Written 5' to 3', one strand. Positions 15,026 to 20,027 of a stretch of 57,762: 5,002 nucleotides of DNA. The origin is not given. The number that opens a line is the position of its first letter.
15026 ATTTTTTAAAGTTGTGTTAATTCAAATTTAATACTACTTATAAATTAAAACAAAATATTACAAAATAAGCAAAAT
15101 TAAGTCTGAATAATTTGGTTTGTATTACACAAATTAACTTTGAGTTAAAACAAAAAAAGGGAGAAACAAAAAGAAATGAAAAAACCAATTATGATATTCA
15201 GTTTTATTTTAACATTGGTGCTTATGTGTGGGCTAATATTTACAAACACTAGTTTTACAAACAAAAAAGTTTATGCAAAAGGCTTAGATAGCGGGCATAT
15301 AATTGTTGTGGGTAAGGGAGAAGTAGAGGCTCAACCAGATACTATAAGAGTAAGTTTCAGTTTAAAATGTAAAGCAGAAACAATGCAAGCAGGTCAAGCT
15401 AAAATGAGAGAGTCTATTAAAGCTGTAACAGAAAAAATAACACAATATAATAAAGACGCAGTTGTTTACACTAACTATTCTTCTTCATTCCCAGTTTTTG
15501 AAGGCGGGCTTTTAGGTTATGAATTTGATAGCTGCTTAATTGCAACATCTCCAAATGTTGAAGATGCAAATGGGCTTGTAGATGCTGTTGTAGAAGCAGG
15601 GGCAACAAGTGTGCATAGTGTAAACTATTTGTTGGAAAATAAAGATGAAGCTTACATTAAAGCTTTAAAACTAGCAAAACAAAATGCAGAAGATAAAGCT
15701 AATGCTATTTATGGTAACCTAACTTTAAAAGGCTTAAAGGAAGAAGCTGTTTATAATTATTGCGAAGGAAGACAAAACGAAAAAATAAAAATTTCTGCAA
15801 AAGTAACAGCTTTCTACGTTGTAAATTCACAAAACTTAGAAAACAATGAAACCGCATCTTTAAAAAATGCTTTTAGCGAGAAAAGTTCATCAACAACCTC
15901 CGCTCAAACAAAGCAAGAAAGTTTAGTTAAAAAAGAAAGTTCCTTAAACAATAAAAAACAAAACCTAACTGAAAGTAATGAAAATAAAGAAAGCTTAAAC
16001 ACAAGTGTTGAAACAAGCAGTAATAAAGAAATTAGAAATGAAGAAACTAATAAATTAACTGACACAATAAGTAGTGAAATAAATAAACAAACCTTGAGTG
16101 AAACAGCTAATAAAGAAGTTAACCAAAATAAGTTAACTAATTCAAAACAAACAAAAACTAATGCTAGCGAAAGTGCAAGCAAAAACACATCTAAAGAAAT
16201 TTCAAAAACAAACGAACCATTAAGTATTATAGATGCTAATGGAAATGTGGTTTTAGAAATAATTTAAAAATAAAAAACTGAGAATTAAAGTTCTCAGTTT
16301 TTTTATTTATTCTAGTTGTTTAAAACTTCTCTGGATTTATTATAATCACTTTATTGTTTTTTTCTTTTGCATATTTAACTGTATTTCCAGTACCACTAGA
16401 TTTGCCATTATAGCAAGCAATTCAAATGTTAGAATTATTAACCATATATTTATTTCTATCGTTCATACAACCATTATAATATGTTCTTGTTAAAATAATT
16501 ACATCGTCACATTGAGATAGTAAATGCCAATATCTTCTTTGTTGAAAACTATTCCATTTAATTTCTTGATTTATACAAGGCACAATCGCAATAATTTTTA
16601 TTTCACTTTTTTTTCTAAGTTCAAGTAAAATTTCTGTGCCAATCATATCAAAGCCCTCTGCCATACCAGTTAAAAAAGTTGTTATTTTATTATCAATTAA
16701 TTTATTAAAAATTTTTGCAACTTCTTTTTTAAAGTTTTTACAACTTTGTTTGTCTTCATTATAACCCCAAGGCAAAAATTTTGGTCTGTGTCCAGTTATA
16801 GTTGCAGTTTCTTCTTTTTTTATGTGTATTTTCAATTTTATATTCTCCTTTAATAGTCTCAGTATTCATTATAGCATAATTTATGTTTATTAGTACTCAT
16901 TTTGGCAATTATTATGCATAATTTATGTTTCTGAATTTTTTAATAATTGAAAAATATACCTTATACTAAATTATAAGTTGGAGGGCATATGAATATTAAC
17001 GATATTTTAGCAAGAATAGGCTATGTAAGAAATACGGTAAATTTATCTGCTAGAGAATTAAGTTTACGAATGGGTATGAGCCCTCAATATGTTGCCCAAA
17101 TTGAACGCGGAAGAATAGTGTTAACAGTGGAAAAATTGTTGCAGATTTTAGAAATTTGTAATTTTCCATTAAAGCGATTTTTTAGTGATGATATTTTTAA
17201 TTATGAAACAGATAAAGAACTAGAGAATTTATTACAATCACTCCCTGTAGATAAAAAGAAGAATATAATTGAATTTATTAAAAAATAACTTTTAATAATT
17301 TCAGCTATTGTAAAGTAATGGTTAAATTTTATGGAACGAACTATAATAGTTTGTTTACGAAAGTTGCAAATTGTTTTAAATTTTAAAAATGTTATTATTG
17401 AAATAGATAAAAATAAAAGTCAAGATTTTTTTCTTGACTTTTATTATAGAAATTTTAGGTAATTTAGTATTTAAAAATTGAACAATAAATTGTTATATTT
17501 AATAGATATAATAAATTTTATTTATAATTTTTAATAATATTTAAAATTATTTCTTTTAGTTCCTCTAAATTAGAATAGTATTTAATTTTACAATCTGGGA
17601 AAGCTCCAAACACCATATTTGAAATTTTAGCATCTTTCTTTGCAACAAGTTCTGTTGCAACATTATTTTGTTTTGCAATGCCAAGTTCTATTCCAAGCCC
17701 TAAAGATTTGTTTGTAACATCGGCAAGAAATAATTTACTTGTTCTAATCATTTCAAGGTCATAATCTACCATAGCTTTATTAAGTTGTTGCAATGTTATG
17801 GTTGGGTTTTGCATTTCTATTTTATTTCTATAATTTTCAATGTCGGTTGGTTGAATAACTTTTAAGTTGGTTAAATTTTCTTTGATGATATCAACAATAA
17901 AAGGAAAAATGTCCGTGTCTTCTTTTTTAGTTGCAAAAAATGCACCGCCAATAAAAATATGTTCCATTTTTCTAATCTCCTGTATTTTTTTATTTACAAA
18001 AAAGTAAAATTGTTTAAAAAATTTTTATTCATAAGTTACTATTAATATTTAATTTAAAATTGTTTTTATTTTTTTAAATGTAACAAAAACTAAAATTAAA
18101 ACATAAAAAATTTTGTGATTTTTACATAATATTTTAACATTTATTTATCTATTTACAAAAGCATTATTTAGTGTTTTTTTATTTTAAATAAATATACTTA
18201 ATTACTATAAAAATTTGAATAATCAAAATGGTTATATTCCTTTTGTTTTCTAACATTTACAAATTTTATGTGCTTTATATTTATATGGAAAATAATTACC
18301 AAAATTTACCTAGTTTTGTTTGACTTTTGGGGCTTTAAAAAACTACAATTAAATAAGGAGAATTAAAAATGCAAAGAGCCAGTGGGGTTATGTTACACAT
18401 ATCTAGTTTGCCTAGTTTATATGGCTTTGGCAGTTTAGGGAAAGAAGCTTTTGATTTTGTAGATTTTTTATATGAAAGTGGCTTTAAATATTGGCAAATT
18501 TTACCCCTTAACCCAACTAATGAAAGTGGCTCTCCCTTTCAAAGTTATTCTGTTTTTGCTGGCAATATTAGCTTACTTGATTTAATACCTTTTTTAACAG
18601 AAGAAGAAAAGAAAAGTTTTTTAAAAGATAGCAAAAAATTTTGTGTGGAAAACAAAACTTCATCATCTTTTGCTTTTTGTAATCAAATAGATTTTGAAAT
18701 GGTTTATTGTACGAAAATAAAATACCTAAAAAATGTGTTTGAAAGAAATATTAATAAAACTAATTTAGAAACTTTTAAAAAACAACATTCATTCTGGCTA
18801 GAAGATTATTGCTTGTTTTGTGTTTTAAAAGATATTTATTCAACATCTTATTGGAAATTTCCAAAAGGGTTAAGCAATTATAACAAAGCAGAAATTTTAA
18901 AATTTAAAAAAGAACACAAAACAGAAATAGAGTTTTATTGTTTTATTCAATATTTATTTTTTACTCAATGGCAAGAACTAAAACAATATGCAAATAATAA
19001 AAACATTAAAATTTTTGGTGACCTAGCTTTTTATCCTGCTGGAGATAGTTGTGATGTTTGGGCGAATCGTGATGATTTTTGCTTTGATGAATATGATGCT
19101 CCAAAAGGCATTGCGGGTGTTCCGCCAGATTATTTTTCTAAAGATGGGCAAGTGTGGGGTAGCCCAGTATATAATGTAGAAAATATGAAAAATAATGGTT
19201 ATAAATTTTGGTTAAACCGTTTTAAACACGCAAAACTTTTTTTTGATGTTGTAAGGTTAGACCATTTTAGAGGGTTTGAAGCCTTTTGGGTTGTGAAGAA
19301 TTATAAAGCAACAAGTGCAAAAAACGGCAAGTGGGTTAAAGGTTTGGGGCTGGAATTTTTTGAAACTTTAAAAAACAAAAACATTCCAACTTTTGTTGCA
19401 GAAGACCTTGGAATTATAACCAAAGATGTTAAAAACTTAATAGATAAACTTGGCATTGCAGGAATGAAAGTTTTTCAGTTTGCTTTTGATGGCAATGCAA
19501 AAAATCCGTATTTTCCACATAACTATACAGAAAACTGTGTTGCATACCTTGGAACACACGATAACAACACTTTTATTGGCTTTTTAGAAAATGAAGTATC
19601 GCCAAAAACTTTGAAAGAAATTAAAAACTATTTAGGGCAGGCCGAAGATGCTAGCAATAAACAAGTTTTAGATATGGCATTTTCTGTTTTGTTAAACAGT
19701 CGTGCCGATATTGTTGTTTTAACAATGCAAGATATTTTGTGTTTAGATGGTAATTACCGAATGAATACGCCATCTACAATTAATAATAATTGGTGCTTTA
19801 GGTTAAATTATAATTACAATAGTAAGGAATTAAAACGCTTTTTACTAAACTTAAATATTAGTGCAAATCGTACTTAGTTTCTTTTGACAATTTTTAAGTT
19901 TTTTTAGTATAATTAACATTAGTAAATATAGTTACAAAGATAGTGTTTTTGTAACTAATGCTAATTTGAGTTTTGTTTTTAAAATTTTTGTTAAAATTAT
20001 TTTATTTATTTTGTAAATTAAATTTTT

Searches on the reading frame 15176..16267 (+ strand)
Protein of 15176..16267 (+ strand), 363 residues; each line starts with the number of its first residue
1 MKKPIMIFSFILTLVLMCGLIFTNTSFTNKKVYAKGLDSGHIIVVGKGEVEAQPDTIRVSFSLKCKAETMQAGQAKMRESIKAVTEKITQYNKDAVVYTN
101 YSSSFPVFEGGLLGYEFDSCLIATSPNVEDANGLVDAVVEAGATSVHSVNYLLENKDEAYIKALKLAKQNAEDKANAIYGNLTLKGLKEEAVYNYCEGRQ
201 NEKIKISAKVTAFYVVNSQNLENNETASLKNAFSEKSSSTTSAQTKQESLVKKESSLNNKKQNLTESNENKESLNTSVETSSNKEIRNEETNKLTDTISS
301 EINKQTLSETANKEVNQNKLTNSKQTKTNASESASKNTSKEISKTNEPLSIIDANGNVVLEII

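Call 73: search_protein_families(library=pfam, proteins=[window:15176-16267:+], max_evalue=0.0001)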
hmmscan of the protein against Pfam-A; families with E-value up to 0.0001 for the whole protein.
window:15176-16267:+ (363 aa): 1 family
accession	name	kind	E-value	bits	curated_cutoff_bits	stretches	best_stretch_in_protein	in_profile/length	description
PF04402.19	SIMPL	-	3.2e-19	70.4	25.2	1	42-189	1-157/205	Protein of unknown function (DUF541)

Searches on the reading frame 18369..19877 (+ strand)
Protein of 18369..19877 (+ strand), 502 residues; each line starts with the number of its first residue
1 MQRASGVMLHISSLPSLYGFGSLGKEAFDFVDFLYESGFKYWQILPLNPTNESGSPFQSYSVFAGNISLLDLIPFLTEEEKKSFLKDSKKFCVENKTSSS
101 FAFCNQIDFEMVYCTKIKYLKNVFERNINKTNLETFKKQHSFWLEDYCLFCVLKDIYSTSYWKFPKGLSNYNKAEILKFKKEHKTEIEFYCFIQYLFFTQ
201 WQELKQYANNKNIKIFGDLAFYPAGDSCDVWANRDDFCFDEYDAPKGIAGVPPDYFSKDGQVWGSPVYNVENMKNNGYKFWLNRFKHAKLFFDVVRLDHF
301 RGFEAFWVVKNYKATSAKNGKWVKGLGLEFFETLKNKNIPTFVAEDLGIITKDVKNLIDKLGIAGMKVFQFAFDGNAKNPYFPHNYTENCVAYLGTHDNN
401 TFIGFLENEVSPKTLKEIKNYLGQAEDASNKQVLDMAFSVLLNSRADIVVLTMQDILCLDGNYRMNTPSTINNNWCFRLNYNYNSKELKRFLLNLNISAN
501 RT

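Call 73: search_protein_families(library=pfam, proteins=[window:18369-19877:+], max_evalue=0.0001)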
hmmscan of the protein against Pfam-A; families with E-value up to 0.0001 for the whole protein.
window:18369-19877:+ (502 aa): 1 family
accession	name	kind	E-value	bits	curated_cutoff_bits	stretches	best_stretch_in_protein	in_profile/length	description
PF02446.23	Glyco_hydro_77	-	2.6e-149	498.5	25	1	9-480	1-460/465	4-alpha-glucanotransferase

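Call 86: list_cluster_members(proteins=[window:18369-19874:+, window:41155-42636:+, window:46168-47313:+])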
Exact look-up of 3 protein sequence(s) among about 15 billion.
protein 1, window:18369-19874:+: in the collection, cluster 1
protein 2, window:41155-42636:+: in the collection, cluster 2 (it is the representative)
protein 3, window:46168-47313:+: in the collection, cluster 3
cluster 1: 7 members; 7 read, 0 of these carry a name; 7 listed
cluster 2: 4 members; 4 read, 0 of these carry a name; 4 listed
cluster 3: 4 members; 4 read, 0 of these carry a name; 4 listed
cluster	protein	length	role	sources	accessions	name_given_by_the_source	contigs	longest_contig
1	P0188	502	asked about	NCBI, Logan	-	-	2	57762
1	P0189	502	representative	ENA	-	-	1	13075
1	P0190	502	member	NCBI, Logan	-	-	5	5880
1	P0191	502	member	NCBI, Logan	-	-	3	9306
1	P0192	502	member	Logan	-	-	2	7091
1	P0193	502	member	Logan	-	-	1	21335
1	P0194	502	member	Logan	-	-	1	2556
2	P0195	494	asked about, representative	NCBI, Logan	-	-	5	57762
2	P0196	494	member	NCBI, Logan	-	-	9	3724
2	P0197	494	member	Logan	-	-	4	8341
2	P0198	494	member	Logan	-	-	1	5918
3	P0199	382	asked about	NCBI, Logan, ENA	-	-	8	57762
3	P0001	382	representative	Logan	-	-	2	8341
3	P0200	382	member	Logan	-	-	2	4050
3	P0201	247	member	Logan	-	-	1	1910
